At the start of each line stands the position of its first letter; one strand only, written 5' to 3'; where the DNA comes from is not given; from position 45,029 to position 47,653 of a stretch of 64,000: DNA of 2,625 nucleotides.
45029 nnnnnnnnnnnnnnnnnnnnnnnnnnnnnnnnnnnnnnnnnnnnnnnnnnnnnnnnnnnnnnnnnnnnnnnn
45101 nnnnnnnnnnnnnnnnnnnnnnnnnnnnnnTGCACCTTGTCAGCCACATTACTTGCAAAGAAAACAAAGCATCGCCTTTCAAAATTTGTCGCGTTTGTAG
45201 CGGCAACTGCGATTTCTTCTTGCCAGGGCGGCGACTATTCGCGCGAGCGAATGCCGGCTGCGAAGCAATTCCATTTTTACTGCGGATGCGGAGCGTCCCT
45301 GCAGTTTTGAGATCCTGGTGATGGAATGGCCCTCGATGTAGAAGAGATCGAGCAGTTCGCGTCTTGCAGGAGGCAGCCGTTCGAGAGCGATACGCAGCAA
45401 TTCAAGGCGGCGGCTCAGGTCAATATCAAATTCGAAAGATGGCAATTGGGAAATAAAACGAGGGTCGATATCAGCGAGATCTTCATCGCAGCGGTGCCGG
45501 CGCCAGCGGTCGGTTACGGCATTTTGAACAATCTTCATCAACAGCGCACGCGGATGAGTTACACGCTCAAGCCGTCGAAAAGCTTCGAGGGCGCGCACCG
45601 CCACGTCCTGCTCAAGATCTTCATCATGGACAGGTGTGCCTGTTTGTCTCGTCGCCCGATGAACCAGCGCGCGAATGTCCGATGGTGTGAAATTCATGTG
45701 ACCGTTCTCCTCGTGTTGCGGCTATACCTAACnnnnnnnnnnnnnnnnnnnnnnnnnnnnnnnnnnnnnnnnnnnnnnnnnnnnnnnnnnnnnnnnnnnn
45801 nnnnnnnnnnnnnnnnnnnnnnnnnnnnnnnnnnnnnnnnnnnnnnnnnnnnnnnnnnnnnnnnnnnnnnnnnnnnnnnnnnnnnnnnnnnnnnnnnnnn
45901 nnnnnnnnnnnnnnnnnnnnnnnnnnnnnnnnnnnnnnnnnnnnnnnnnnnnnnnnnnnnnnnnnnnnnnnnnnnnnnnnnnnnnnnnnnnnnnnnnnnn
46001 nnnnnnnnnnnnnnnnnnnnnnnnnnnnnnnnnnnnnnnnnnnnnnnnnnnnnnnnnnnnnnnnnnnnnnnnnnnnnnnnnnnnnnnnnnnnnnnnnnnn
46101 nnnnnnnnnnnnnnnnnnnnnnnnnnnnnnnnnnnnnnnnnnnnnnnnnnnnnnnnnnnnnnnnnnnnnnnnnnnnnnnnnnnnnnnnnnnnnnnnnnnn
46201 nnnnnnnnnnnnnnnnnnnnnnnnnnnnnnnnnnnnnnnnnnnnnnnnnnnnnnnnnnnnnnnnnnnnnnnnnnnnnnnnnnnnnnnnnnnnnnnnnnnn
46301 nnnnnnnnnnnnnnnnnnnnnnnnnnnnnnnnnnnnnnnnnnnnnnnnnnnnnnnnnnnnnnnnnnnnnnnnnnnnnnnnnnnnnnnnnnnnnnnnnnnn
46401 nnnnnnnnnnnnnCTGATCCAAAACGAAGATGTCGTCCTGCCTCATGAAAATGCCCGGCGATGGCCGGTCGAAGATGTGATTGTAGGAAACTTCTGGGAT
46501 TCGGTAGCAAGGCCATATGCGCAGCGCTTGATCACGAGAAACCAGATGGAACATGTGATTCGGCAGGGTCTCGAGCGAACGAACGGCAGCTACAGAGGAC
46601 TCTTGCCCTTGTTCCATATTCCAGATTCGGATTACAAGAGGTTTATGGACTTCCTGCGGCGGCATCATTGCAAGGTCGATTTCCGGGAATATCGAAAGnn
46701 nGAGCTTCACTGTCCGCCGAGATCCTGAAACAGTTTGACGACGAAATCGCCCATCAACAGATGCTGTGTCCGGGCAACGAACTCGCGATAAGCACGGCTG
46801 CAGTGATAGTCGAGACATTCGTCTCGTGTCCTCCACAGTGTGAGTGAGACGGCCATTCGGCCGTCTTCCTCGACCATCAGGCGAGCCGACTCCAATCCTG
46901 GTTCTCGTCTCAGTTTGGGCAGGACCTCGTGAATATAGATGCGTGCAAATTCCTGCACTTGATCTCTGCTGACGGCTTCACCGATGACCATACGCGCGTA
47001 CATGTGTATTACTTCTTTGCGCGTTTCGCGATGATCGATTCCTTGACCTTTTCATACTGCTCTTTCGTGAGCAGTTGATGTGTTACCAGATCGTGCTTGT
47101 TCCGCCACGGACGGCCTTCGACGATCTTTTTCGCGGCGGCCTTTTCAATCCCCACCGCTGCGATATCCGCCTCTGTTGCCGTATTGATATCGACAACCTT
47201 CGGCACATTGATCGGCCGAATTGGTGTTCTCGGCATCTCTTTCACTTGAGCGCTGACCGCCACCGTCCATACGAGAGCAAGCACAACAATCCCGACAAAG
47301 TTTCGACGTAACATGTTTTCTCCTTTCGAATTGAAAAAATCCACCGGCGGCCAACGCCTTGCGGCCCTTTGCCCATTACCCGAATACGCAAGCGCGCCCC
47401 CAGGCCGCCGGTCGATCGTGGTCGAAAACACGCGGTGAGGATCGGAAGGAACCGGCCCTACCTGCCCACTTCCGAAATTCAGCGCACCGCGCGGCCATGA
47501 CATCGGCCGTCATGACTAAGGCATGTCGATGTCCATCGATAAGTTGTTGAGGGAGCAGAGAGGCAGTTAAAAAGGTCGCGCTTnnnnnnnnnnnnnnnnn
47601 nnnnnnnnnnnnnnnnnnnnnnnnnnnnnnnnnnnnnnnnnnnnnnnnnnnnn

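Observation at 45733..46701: Receiver-less sigma-54 activator with a GAFTTA loop variant, divergent from the ECF sigma gene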

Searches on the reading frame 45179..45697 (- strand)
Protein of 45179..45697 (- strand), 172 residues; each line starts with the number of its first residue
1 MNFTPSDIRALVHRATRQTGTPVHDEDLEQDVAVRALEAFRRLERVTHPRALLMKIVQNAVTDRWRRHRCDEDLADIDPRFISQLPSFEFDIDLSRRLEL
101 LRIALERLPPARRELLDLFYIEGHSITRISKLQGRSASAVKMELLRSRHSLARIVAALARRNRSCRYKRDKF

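Call 3: search_protein_families(library=pfam, proteins=[window:45179-45697:-], max_evalue=0.01)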
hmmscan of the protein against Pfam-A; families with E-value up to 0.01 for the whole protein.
window:45179-45697:- (172 aa): 3 families
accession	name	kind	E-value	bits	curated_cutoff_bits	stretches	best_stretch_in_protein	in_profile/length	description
PF08281.18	Sigma70_r4_2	-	5e-09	36.1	25.7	1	100-148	3-51/54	Sigma-70, region 4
PF04542.20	Sigma70_r2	-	3.5e-08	33.6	24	1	9-69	7-69/71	Sigma-70 region 2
PF04545.22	Sigma70_r4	-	0.0015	18.4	24.1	1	104-143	1-40/50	Sigma-70, region 4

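Call 4: search_protein_families(library=ncbifam, proteins=[window:45179-45697:-], max_evalue=0.01)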
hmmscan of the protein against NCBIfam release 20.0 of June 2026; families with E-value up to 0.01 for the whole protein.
window:45179-45697:- (172 aa): 57 families (the best 25 are shown)
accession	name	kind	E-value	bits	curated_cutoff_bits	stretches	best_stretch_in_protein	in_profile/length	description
NF058625.1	sigma_PG0214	equivalog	2.9e-16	59.6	130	1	11-153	17-159/170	GFO_1088 family ECF-type sigma factor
TIGR02989.1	Sig-70_gvs1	subfamily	2.7e-15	56.7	124.55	1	21-153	24-156/158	RNA polymerase sigma-70 factor, Rhodopirellula/Verrucomicrobium family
TIGR02937.1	sigma70-ECF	superfamily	2.8e-15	56.3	42.9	1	10-152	13-162/165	sigma-70 family RNA polymerase sigma factor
TIGR02983.1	SigE-fam_strep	subfamily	2.2e-13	50.4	141.55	1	5-154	13-157/162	SigE family RNA polymerase sigma factor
NF009179.0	PRK12527.1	equivalog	8.1e-12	45.5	162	1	9-150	6-149/159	RNA polymerase sigma factor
TIGR02985.1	Sig70_bacteroi1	subfamily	3.4e-11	43.6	126.4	1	11-151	14-158/162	RNA polymerase sigma-70 factor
TIGR02959.1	SigZ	equivalog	1.4e-10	41.3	168.65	1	25-155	22-148/170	RNA polymerase sigma factor SigZ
NF009164.0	PRK12511.1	equivalog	6.8e-10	38.8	185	1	18-154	24-158/182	RNA polymerase sigma factor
NF007215.0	PRK09637.1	equivalog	1e-09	38.6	212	1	25-155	28-154/181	RNA polymerase sigma factor SigZ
NF009198.0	PRK12546.1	equivalog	1e-09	38.4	270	1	8-155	20-161/188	RNA polymerase sigma factor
TIGR02950.1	SigM_subfam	subfamily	3.3e-09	36.8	147.95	1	19-154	21-157/159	RNA polymerase sigma factor, SigM family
NF009166.1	PRK12513.1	equivalog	3.3e-09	36.7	206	1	16-160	40-188/193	RNA polymerase sigma factor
NF004113.0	PRK05602.1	equivalog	1.4e-08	34.6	208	1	9-162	56-208/211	RNA polymerase sigma factor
NF009193.0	PRK12541.1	equivalog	2.5e-08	34.3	171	1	18-153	25-158/161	RNA polymerase sigma factor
TIGR02952.1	Sig70_famx2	equivalog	1.1e-07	31.9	206.45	1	23-154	36-169/170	ECF subfamily RNA polymerase sigma factor, BldN family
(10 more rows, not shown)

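Call 84: find_homologous_proteins(query=window:45182-45697:-, max_evalue=1e-8)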
Query window:45182-45697:- (172 aa): 295 proteins with E <= 1e-8 among 1430 candidates; the best 120 are listed.
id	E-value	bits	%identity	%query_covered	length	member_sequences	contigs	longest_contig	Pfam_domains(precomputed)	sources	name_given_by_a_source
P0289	2.1e-104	364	100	100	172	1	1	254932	PF04542.21,PF08281.19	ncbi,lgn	-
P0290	2.4e-61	224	69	94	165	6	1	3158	PF04542.21,PF08281.19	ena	-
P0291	1.3e-60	222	69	94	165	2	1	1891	PF04542.21,PF08281.19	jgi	jgi:RNA polymerase sigma factor (sigma-70 family)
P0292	2.8e-60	221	68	94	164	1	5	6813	PF04542.21,PF08281.19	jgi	jgi:RNA polymerase sigma factor (sigma-70 family)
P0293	3.1e-60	221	68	92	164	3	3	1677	PF04545.23,PF04542.21,PF08281.19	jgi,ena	-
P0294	7.9e-60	220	66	94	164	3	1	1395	PF04542.21,PF08281.19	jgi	jgi:RNA polymerase sigma-70 factor (ECF subfamily)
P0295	1.2e-59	219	66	98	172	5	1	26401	PF04542.21,PF08281.19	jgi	jgi:RNA polymerase sigma factor (sigma-70 family)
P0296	1.3e-59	219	67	92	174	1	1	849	PF04542.21,PF08281.19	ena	-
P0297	1.3e-59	219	65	96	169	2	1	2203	PF04542.21,PF08281.19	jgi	jgi:RNA polymerase sigma factor (sigma-70 family)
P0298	1.7e-59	218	67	94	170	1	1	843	PF04542.21,PF08281.19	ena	-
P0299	2.4e-59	218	67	96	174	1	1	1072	PF04542.21,PF08281.19,PF04297.21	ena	-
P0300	4.4e-59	217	62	99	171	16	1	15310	PF04542.21,PF08281.19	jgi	-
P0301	6.9e-59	216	65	94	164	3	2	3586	PF04542.21,PF08281.19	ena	-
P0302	1.1e-58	216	66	95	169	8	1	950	PF04542.21,PF08281.19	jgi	-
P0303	1.4e-58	215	65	95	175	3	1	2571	PF04542.21,PF08281.19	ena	-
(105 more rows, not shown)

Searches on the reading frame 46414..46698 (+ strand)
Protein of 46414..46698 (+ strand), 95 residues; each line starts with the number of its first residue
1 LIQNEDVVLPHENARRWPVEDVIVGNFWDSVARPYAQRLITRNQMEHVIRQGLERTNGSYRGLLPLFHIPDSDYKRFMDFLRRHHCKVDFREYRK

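Call 18: search_protein_families(library=pfam, proteins=[window:46414-46698:+], max_evalue=10)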
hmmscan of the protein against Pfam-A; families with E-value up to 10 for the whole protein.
seq(95 aa): 0 families

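Call 20: find_homologous_proteins(query=window:46435-46698:+, max_evalue=0.001)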
Query seq(88 aa) (88 aa): 18 proteins with E <= 0.001 among 18 candidates.
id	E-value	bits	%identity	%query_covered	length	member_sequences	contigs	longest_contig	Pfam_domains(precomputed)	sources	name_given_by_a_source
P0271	4.6e-41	157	77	100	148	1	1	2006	PF25601.2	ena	-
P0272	1.1e-39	152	77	100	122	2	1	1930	PF25601.2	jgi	-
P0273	2.2e-39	151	74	100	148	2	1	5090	PF25601.2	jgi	jgi:DNA-binding NtrC family response regulator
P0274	9.7e-39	149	74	100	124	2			PF25601.2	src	-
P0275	1.3e-37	146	73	100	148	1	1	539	PF25601.2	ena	-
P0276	2.2e-37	145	70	100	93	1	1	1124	-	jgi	jgi:hypothetical protein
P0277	2.7e-36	141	69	100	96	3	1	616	-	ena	-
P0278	8.0e-36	140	67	100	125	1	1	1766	PF25601.2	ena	-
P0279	6.3e-34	134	71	88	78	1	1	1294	-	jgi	jgi:hypothetical protein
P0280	1.2e-33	133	66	100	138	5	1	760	PF25601.2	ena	-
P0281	6.4e-32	127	67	99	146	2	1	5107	PF25601.2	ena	-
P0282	1.3e-30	123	64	99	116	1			-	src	-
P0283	2.9e-28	116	65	88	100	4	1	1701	-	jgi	-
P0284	8.4e-28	114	59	100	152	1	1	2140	PF25601.2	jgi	-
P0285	2.4e-26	110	76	75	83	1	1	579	-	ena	-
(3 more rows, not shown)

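Call 35: predict_structure(alignment_id=A2)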
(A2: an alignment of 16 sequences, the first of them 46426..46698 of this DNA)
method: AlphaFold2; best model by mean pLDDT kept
length: 91 residues; sequences in the alignment: 16
mean_pLDDT: 75.3   pTM: 0.59
mean pLDDT of the five models: 75.3, 74.4, 74.0, 73.2, 71.8
residues with pLDDT >= 90: 0; 70-90: 68; 50-70: 11; < 50: 12
segments of 3 or more residues with pLDDT < 50: 1-12
pLDDT, mean of each block of 10 residues (from residue 1): 44 52 82 84 85 84 86 88 74 57
secondary structure, 60 per line:
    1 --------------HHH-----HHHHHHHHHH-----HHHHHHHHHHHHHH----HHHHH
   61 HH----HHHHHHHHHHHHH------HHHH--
elements in order: H23-32 H38-51 H56-62 H67-79 H86-89

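Call 39: fold_search(model_id=the predicted structure, library=pdb)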
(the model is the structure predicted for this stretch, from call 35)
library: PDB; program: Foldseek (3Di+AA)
matches with E <= 10: 7; with E <= 0.001: 0
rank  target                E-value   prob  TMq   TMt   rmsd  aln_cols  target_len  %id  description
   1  1d8y_A                5.0e+00  0.10  0.32  0.07   5.4        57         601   24  CRYSTAL STRUCTURE OF THE COMPLEX OF DNA POLYMERASE I KLENOW FRAGMENT WITH DNA (released 1999-12-02)
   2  5duk_B                7.0e+00  0.12  0.28  0.36   5.1        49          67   16  N-terminal structure of putative DNA binding transcription factor from Thermoplasmatales archaeon SCGC AB-539-N05 (released 2015-10-07)
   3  1zga                  7.4e+00  0.07  0.26  0.09   9.8        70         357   11  Crystal structure of isoflavanone 4'-O-methyltransferase complexed with (+)-6a-hydroxymaackiain (released 2006-08-01)
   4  1je8_A                8.7e+00  0.07  0.26  0.32   4.7        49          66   12  Two-Component response regulator NarL/DNA Complex: DNA Bending Found in a High Affinity Site (released 2002-09-27)
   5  3whl_H                8.7e+00  0.04  0.28  0.28   7.9        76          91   16  Crystal structure of Nas2 N-terminal domain complexed with PAN-Rpt5C chimera (released 2014-03-26)
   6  1kfd                  9.1e+00  0.07  0.31  0.07   5.5        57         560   24  CRYSTAL STRUCTURES OF THE KLENOW FRAGMENT OF DNA POLYMERASE I COMPLEXED WITH DEOXYNUCLEOSIDE TRIPHOSPHATE AND PYROPHOSPH (released 1994-06-22)
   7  9cb6_D                9.7e+00  0.08  0.27  0.12   3.7        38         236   16  Crystal Structure of RT-PhyR (ruthe_02744) (released 2025-05-28)

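Call 67: search_solved_structures(query=A4, max_evalue=10, show_alignments=3)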
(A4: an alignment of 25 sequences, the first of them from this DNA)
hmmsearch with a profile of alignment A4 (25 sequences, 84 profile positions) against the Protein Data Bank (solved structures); distinct sequences matched with E-value up to 10: 7.
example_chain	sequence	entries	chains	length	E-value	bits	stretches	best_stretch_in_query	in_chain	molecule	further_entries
3nsk_A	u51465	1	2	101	0.018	18.3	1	55-80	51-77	Protein S100-A3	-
1kso_A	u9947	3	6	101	0.021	18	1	55-80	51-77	S100 CALCIUM-BINDING PROTEIN A3 | Protein S100-A3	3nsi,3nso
5kes_A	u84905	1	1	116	0.057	16.6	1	37-64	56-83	DNA damage-inducible protein 1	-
2e6x_A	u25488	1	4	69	0.13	15.5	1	32-63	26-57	Hypothetical protein TTHA1281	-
5hdj_A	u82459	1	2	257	0.35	14.1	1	18-70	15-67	NfrA1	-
8x5v_A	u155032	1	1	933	0.62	13.3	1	22-56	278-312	BlCas9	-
3nsl_A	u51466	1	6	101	0.78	13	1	55-80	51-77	Protein S100-A3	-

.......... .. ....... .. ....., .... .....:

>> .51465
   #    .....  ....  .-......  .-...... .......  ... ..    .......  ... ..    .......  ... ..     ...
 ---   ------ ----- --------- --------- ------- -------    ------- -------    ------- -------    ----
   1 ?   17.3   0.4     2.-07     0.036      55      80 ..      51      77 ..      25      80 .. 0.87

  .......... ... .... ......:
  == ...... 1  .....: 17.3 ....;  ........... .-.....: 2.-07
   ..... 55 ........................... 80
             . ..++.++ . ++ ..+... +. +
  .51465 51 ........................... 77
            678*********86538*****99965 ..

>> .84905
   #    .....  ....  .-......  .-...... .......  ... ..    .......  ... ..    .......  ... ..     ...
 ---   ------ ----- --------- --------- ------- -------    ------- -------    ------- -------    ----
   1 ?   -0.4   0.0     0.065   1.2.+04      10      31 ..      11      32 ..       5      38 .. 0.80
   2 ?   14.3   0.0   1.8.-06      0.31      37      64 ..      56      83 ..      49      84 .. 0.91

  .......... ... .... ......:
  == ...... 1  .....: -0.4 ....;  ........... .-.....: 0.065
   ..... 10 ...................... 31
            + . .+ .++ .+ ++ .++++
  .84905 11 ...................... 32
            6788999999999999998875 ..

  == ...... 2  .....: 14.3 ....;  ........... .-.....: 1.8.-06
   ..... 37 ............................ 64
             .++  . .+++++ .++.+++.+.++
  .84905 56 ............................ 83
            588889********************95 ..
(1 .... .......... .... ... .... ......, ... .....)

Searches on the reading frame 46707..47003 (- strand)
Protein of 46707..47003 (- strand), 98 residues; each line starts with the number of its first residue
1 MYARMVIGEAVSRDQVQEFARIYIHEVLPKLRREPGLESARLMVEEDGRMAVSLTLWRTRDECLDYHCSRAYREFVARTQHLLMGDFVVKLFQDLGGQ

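Call 3: search_protein_families(library=pfam, proteins=[window:46707-47003:-], max_evalue=0.01)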
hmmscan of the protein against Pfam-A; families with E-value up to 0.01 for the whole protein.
window:46707-47003:- (98 aa): 1 family
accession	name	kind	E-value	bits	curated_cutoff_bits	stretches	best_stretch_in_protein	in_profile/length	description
PF03992.22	ABM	-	6.3e-06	26.7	23.1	1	11-78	10-78/78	Antibiotic biosynthesis monooxygenase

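Call 83: search_protein_families(library=ncbifam, proteins=[window:46707-47003:-], max_evalue=0.01)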
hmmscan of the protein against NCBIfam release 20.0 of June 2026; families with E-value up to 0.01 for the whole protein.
window:46707-47003:- (98 aa): 0 families

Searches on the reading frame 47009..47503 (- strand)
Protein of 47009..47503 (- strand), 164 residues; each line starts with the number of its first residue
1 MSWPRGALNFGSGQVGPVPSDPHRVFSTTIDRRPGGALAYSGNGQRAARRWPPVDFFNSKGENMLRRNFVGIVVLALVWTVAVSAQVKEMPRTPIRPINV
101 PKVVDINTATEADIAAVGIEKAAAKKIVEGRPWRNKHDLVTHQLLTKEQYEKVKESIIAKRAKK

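Call 3: search_protein_families(library=pfam, proteins=[window:47009-47503:-], max_evalue=0.01)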
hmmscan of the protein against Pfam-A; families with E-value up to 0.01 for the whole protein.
window:47009-47503:- (164 aa): 1 family
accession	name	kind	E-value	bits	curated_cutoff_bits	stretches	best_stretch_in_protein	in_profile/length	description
PF12836.13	HHH_3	-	1.9e-07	31.5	27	1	103-157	5-64/65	Helix-hairpin-helix motif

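Call 83: search_protein_families(library=ncbifam, proteins=[window:47009-47503:-], max_evalue=0.01)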
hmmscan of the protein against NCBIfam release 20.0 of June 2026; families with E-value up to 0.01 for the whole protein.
window:47009-47503:- (164 aa): 0 families
